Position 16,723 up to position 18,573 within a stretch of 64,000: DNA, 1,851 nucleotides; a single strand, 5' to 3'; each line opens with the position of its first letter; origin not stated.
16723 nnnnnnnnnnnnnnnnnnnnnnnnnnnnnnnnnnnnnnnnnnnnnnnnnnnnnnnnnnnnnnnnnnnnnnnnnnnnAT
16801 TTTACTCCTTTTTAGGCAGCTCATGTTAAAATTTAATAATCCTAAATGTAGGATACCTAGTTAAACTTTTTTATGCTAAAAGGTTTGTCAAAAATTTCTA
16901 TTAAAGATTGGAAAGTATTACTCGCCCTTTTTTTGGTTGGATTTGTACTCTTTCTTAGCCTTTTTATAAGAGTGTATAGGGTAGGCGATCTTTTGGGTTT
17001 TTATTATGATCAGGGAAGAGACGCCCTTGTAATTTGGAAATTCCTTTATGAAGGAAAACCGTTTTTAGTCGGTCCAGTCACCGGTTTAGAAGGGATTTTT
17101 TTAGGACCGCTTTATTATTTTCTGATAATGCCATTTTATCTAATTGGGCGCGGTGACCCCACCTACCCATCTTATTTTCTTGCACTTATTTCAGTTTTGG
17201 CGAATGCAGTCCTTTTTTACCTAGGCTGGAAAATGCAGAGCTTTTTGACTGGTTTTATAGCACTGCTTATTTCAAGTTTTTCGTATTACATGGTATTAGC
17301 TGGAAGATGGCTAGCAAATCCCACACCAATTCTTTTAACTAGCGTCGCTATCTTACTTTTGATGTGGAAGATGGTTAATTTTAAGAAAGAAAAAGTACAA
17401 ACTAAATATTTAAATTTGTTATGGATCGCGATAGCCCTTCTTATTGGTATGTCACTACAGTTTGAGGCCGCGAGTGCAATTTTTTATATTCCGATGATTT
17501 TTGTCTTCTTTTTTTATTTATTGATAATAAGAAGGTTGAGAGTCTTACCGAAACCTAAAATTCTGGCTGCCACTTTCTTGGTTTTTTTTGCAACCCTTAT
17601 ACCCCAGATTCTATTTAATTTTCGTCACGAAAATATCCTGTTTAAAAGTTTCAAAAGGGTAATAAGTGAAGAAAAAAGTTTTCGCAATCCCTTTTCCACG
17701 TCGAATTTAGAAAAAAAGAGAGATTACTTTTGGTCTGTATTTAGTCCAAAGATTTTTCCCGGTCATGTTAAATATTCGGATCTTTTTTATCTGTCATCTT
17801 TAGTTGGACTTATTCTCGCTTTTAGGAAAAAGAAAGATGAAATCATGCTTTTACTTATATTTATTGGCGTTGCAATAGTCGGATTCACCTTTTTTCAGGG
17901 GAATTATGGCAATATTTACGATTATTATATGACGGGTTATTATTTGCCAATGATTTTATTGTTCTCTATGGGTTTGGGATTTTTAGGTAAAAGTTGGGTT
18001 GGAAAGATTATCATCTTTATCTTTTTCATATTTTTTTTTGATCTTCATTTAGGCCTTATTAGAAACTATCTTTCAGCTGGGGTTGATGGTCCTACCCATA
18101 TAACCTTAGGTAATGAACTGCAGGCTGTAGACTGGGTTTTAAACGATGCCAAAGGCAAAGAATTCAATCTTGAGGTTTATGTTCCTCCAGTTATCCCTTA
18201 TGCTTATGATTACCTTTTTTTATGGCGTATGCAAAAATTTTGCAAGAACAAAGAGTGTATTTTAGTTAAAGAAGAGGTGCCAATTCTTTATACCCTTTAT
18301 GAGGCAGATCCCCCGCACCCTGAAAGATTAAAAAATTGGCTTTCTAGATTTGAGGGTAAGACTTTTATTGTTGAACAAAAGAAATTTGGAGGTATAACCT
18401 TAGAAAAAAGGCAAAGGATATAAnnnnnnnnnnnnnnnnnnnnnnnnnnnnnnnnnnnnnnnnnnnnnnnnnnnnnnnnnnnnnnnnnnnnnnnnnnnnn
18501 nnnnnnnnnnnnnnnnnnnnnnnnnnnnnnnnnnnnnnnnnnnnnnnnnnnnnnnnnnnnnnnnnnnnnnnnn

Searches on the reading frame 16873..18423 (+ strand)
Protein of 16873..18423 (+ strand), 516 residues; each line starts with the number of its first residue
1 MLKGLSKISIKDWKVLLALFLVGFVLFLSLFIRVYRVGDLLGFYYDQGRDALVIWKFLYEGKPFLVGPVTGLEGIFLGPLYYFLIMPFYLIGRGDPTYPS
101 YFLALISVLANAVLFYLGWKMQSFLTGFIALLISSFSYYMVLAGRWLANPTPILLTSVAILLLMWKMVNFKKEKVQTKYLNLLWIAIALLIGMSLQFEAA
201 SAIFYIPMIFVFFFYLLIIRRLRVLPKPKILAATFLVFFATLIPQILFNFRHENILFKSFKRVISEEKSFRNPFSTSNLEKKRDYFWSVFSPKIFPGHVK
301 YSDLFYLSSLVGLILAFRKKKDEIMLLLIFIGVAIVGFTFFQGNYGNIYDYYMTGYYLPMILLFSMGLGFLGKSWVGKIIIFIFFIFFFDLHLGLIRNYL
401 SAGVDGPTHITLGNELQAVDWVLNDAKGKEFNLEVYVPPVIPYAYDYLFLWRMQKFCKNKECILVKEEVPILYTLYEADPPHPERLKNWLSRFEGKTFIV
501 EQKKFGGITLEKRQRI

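Call 5: search_protein_families(library=pfam, proteins=[window:16873-18423:+], max_evalue=0.01)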
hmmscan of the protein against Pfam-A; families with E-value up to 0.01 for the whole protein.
window:16873-18423:+ (516 aa): 0 families

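Call 26: search_protein_families(library=pfam, proteins=[window:16873-18423:+], max_evalue=10)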
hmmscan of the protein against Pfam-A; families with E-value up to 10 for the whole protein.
window:16873-18423:+ (516 aa): 1 family
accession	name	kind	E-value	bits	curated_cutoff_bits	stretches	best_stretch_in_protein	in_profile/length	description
PF11694.13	DUF3290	-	0.63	10.4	31.3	1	153-197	20-65/144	Protein of unknown function (DUF3290)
